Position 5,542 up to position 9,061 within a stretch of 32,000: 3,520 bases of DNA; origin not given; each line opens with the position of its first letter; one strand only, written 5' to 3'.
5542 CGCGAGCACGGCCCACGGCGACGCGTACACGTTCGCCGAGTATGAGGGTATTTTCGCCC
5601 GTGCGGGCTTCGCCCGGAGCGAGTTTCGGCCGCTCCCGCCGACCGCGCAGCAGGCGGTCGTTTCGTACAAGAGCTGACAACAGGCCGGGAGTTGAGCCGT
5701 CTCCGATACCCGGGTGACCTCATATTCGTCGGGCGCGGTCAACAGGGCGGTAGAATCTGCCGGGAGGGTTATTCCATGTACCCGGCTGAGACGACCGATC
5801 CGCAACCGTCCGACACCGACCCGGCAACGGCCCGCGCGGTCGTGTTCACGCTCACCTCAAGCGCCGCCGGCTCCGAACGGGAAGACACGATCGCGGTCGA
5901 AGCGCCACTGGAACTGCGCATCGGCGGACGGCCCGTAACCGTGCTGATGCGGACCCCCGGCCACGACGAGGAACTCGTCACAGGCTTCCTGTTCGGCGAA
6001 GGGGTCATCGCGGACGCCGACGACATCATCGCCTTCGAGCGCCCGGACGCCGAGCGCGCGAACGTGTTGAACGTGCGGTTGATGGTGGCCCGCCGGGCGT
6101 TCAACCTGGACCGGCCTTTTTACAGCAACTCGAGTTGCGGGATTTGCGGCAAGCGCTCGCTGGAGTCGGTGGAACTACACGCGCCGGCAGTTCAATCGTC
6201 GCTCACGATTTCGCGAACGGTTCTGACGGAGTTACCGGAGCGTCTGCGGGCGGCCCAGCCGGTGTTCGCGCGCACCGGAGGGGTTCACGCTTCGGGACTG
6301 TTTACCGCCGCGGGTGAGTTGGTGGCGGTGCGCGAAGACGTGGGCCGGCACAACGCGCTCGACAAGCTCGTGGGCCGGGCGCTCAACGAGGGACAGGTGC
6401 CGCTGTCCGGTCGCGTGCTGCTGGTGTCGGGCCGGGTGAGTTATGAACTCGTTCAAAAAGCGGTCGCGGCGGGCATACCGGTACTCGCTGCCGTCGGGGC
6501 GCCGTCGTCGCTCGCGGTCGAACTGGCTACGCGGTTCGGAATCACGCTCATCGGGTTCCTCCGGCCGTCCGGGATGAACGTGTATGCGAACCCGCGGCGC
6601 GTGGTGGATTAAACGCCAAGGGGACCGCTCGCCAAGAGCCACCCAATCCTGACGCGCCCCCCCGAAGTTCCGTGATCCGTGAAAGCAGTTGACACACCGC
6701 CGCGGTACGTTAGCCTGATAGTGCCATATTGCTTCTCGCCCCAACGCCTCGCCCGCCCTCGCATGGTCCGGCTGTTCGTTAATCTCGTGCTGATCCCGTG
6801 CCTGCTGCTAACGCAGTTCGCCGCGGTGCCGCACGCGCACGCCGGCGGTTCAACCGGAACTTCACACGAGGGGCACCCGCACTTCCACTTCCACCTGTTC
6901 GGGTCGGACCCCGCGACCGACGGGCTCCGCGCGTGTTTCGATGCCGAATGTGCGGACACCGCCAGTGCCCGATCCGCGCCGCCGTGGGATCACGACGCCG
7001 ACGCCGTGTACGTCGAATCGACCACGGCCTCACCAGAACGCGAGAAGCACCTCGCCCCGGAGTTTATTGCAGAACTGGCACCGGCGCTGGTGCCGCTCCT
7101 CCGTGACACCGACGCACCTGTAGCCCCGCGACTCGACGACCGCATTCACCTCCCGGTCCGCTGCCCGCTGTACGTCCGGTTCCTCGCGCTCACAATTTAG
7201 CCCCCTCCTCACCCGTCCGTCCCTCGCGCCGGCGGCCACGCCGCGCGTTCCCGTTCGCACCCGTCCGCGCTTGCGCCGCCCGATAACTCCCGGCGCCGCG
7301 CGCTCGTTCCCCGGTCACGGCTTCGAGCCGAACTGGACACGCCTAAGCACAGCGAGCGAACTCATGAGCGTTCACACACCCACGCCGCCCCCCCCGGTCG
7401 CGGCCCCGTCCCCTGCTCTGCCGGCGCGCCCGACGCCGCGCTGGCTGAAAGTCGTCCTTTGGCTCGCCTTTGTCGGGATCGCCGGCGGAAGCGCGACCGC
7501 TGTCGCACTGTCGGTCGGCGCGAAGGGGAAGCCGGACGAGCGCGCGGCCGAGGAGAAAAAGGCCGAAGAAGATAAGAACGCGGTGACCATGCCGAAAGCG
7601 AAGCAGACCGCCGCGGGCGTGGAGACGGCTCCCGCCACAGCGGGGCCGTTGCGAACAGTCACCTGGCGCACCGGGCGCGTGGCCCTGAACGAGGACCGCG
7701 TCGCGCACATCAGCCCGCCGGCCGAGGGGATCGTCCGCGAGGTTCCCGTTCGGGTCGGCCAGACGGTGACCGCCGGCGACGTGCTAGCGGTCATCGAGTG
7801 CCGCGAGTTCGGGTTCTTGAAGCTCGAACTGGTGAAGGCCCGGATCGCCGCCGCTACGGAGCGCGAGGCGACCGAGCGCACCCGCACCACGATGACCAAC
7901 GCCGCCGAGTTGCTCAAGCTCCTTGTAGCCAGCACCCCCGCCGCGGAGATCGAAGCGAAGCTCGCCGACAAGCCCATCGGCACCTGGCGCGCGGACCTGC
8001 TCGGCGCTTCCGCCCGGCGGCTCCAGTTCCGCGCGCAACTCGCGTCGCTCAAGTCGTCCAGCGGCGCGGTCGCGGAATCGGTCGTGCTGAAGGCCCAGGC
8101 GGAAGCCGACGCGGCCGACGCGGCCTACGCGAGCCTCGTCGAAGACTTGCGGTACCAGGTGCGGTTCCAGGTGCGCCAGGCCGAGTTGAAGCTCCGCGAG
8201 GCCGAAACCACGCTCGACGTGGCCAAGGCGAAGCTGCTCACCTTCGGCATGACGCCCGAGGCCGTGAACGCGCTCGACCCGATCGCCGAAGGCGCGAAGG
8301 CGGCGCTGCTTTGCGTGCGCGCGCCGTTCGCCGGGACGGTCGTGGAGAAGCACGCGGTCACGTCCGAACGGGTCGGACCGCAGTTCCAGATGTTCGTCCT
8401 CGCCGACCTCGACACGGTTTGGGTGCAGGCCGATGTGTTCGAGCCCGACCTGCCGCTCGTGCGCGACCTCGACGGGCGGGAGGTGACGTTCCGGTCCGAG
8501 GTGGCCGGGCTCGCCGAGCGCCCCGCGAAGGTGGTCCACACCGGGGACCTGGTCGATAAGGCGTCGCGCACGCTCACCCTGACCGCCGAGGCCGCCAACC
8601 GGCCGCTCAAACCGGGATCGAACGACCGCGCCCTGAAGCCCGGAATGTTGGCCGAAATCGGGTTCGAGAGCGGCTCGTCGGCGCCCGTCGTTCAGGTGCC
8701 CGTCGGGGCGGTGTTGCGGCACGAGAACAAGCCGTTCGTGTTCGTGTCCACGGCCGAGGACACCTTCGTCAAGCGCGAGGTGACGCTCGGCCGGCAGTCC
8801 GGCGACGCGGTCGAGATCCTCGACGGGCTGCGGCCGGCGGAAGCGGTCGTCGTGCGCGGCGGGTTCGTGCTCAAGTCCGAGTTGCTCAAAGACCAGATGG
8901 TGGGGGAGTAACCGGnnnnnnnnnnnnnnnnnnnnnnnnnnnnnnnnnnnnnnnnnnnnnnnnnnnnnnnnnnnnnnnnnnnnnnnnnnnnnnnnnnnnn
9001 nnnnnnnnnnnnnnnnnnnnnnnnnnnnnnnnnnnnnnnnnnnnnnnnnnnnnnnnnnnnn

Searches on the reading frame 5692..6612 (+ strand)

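Call 78: search_protein_families(library=pfam, proteins=[window:5692-6612:+], max_evalue=0.0001)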
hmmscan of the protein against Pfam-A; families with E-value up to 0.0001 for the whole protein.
window:5692-6612:+ (306 aa): 1 family
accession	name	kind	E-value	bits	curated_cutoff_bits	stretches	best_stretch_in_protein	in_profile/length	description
PF02634.21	FdhD-NarQ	-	1.9e-70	237.7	27.2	1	68-304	1-236/237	FdhD/NarQ family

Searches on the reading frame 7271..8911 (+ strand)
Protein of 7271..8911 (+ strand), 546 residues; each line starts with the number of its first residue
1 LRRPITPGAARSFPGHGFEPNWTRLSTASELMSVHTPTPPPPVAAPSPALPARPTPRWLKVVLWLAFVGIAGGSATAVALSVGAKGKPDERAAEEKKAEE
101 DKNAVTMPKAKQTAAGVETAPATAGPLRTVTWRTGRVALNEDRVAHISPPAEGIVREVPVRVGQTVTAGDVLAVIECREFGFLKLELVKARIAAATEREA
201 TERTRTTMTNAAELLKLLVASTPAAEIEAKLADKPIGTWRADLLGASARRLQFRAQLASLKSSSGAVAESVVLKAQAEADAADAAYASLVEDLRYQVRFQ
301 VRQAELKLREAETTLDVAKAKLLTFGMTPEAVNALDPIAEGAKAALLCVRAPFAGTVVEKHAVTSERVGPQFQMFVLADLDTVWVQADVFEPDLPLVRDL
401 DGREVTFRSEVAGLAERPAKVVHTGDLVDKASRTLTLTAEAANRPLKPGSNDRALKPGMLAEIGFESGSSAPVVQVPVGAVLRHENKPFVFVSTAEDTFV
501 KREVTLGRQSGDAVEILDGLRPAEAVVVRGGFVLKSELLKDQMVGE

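Call 78: search_protein_families(library=pfam, proteins=[window:7271-8911:+], max_evalue=0.0001)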
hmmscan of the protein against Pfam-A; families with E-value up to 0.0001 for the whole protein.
window:7271-8911:+ (546 aa): 3 families
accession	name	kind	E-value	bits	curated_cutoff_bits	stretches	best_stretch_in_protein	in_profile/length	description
PF16576.10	HlyD_D23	-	1.2e-31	110.1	30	2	300-461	77-214/214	Barrel-sandwich domain of CusB or HlyD membrane-fusion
PF13437.12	HlyD_3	-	2.3e-16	60.9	22.2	1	349-450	2-98/106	HlyD family secretion protein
PF13533.13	Biotin_lipoyl_2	-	3.6e-08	33.5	29.8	1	147-176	3-32/32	Biotin-lipoyl like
